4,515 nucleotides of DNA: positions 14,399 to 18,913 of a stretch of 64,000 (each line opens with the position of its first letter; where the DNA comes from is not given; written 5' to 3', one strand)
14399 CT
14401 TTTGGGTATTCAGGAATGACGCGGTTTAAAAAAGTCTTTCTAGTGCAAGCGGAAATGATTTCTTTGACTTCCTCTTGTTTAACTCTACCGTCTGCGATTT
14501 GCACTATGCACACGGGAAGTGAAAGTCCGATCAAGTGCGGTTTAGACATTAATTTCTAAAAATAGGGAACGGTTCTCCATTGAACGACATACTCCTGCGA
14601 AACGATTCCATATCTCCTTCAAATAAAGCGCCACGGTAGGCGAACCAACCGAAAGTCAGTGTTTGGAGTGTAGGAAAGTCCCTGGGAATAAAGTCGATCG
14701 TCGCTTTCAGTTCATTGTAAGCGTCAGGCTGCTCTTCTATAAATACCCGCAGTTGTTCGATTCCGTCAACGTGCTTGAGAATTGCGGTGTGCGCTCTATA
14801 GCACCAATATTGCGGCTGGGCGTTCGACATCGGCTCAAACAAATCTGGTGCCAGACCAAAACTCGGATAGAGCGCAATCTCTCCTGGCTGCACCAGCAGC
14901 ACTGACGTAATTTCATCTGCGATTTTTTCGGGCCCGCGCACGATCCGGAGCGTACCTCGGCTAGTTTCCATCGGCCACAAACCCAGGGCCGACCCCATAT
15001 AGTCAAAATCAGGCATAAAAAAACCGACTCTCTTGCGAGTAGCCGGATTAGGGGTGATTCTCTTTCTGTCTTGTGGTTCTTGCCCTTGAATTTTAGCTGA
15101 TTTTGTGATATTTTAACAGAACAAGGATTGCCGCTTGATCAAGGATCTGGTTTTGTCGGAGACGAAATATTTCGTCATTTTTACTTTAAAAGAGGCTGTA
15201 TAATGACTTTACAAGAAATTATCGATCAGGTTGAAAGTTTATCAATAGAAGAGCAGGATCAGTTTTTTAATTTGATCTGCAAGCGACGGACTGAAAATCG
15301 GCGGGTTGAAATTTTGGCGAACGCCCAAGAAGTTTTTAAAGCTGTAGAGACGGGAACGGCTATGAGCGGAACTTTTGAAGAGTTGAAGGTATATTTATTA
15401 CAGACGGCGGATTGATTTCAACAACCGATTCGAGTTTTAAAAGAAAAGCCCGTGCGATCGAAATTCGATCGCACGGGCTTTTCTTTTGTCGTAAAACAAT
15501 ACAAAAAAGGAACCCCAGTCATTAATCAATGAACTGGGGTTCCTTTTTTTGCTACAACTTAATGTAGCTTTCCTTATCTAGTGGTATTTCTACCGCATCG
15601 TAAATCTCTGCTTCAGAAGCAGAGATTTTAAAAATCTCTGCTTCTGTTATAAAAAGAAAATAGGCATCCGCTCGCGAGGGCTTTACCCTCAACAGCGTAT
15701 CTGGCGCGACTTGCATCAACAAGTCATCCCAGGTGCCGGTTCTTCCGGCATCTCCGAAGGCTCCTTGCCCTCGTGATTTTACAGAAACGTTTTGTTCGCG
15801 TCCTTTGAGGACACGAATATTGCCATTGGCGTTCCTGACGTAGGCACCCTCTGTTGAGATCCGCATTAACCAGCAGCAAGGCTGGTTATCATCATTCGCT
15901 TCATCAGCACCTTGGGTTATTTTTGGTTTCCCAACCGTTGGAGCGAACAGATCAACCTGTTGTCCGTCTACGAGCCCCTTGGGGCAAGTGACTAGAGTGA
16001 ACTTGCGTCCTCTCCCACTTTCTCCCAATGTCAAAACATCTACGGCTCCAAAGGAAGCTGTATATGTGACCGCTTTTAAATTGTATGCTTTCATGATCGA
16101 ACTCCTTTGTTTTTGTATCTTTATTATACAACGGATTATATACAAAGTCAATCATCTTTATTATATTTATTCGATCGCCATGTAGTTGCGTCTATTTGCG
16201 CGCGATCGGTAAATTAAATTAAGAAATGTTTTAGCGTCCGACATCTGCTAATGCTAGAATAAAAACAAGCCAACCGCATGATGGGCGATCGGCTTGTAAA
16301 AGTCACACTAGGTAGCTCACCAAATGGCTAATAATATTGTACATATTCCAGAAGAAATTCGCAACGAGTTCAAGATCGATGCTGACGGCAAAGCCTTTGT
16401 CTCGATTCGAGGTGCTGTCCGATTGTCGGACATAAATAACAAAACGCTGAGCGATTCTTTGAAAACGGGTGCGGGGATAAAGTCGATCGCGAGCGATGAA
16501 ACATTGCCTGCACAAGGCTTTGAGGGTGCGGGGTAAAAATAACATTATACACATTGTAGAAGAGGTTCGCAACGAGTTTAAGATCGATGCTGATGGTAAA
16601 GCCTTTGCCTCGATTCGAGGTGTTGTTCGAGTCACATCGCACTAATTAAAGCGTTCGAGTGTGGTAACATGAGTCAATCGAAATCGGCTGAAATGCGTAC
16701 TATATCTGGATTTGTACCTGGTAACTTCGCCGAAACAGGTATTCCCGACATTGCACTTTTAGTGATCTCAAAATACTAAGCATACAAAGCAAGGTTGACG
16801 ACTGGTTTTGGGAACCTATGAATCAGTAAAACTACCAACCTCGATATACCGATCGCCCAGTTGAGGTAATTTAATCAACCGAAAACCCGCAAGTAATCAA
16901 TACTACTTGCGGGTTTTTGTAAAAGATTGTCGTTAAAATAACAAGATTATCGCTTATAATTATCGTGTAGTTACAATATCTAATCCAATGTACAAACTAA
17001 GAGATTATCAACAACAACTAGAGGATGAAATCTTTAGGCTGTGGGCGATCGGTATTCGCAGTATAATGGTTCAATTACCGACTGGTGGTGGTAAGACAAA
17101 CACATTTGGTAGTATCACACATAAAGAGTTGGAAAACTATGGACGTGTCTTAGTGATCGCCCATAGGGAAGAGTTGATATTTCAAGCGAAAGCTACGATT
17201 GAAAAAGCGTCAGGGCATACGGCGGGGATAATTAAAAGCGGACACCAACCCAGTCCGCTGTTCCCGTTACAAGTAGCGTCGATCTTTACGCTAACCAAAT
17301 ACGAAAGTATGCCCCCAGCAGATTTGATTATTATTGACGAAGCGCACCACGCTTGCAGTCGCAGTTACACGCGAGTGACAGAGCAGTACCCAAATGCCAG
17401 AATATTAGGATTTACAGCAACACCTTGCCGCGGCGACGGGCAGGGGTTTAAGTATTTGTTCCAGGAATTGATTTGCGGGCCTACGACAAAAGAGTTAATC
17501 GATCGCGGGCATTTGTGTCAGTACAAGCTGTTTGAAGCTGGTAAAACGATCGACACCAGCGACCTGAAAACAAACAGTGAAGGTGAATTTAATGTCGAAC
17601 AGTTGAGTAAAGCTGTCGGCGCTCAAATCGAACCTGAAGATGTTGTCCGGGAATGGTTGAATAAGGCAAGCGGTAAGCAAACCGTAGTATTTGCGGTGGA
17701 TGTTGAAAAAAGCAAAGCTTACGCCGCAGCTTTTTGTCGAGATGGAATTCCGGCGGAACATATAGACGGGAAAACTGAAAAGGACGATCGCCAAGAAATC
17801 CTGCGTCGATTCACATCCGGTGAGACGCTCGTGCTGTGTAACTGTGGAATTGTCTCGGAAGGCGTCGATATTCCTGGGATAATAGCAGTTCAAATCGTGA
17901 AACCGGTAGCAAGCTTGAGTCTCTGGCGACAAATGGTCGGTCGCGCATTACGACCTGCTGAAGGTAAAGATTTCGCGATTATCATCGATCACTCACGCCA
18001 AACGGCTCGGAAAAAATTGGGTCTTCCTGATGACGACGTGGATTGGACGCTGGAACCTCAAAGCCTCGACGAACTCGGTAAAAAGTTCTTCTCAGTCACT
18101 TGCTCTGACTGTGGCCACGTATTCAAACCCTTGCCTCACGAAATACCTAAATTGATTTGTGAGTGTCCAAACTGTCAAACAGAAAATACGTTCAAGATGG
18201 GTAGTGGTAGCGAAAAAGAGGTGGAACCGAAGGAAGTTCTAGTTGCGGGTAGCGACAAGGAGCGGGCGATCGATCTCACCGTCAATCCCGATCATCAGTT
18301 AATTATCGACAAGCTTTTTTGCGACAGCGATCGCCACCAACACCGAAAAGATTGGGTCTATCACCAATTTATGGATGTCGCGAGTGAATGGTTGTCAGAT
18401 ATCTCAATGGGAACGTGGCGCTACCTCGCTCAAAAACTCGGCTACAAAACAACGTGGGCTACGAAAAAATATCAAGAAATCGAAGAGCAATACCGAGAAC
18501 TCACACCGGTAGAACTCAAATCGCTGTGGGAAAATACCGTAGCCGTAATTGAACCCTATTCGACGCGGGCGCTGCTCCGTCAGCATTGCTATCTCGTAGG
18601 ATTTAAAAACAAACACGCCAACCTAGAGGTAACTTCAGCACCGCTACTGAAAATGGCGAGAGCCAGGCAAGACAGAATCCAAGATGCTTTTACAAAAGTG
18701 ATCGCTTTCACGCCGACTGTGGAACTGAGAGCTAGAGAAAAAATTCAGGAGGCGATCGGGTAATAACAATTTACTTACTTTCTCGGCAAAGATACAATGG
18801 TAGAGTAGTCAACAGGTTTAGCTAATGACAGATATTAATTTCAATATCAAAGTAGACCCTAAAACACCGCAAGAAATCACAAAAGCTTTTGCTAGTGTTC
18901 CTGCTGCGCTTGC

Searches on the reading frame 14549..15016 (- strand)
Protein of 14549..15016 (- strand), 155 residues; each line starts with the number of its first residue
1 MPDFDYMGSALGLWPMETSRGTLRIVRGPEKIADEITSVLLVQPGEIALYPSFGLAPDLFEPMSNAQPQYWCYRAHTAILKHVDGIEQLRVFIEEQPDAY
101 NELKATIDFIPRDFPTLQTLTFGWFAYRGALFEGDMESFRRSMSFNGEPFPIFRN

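Call 69: search_protein_families(library=pfam, proteins=[window:14549-15016:-], max_evalue=0.01)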
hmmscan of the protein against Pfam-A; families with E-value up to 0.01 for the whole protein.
window:14549-15016:- (155 aa): 1 family
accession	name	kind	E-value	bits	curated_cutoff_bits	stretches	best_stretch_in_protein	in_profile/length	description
PF04965.19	GPW_gp25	-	0.0011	19.1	27.2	1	29-109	4-89/96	Baseplate wedge protein gp25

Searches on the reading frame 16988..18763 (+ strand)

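Call 5: search_protein_families(library=pfam, proteins=[window:16988-18763:+], max_evalue=0.01)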
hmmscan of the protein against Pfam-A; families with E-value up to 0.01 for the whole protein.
window:16988-18763:+ (591 aa): 9 families
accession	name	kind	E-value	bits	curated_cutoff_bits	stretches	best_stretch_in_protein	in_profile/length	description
PF04851.21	ResIII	-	2.8e-23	83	22.5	1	2-147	2-163/164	Type III restriction enzyme, res subunit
PF00271.37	Helicase_C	-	5.6e-16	59.2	23.5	1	219-322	5-108/110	Helicase conserved C-terminal domain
PF00270.35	DEAD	-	1.2e-09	38.5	26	1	24-146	15-160/167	DEAD/DEAH box helicase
PF23007.1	DnaA_N-like_STI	-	1.6e-08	35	27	1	508-581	8-85/86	STICHEL, DnaA_N-like alpha-beta domain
PF18766.7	SWI2_SNF2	-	7.2e-06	26.3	26.7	1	32-162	27-171/221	SWI2/SNF2 ATPase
PF16203.11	ERCC3_RAD25_C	-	0.002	17.9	27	1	228-326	59-154/248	ERCC3/RAD25/XPB C-terminal helicase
PF13307.12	Helicase_C_2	-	0.0021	18.6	25.3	0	263-297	44-82/170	Helicase C-terminal domain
PF13604.12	AAA_30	-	0.0046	17.2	27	0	27-136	22-114/191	AAA domain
PF13719.11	Zn_ribbon_5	-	0.0068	16.6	29.3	0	362-379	21-35/37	zinc-ribbon domain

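Call 51: search_protein_families(library=ncbifam, proteins=[window:16988-18763:+], max_evalue=0.01)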
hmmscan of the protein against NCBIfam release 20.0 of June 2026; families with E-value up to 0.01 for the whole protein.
window:16988-18763:+ (591 aa): 23 families
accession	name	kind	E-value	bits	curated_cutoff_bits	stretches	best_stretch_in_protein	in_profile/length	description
NF053632.1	heli_RadD_YejH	equivalog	1.6e-33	115.8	720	1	2-338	1-357/573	DNA repair helicase RadD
TIGR04095.1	dnd_restrict_1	equivalog_domain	6.4e-16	58.4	600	2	256-335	316-395/451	DNA phosphorothioation system restriction enzyme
NF046051.1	restrict_EcoAI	equivalog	4.9e-15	55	550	1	3-340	157-533/768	EcoAI/FtnUII family type I restriction enzme subunit R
NF010337.0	PRK13766.1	equivalog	2.5e-13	49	610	1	217-337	354-482/781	Hef nuclease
NF045503.1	repair_heli_XPB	equivalog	2.1e-12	46.4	610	1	2-330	182-515/548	DNA repair helicase XPB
NF011510.0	PRK14948.1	equivalog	3.4e-10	39.3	593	1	492-586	427-520/640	DNA polymerase III subunit gamma/tau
NF008521.0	PRK11448.1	equivalog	7.4e-08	30.9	729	1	200-323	666-800/1123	type I restriction-modification system endonuclease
NF008394.0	PRK11192.1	equivalog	9.7e-08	31.2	507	1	220-301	238-319/441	ATP-dependent RNA helicase SrmB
NF008744.0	PRK11776.1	equivalog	1.1e-07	30.9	524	1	204-339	218-351/460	ATP-dependent RNA helicase DbpA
NF053631.1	RNA_helic_CshA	equivalog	7.7e-07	28.3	646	1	218-301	226-309/434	degradosome RNA helicase CshA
TIGR01389.1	recQ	equivalog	1.9e-05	23.3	640.2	1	201-335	196-330/591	DNA helicase RecQ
NF002340.1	PRK01297.1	equivalog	0.00022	20.1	564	1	200-301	221-321/372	ATP-dependent RNA helicase RhlB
NF042913.1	CyRepA1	equivalog_domain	0.00023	20.2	200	1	27-120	6-95/595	plasmid replication protein, CyRepA1 family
NF053711.1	RNA_heli_RhlE1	exception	0.00046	19.1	750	1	222-300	237-315/434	RNA helicase RhlE1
NF008164.0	PRK10917.1-2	equivalog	0.00089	17.6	785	1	259-320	525-587/704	ATP-dependent DNA helicase RecG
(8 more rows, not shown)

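Call 52: search_protein_families(library=padloc, proteins=[window:16988-18763:+], max_evalue=0.01)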
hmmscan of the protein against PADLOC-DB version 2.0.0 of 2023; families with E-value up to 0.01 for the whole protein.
window:16988-18763:+ (591 aa): 19 families
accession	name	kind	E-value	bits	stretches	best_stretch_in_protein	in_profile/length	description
PDLC03659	mREase_IV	-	2.2e-21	73.5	1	44-338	264-568/945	Type IV methyl-directed restriction enzyme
PDLC02707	PbeA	-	5.7e-21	72.7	2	222-335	514-629/672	PbeA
PDLC02704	PbeA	-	4.2e-14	50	2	253-335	561-643/682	PbeA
PDLC03658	mREase_IV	-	1.1e-12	44.5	1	52-335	269-557/953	Type IV methyl-directed restriction enzyme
PDLC02706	PbeA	-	1.5e-09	35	2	263-334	599-670/722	PbeA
PDLC03049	REase_I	-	4.7e-08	29.5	1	5-189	169-366/807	Type I restriction enzyme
PDLC02864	DpdF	-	1.4e-07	28.7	1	211-336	215-341/610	DpdF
PDLC03597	REase_MTase_IIG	-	1.4e-07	27.5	1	255-333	520-605/1646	Type IIG restriction enzyme-methyltransferase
PDLC03047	REase_I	-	3.7e-07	26.2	1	26-217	366-566/1107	Type I restriction enzyme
PDLC01439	typeIV_DinG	-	7.1e-07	26.3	1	221-305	399-481/575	CAS-IV-A; associated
PDLC03051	REase_MTase_I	-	3.5e-06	22.4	1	258-333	530-610/1591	Type I restriction enzyme-methyltransferase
PDLC02705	PbeA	-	1.2e-05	21.7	0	90-153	354-419/691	PbeA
PDLC00036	DruE3|DruE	-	4e-05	18.8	1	157-332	931-1102/2023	SNF2 family N-terminal domain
PDLC02703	PbeA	-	0.0003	17.5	1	266-339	542-617/626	PbeA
PDLC03928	PsyrT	-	0.00056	16.3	1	220-325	233-337/689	-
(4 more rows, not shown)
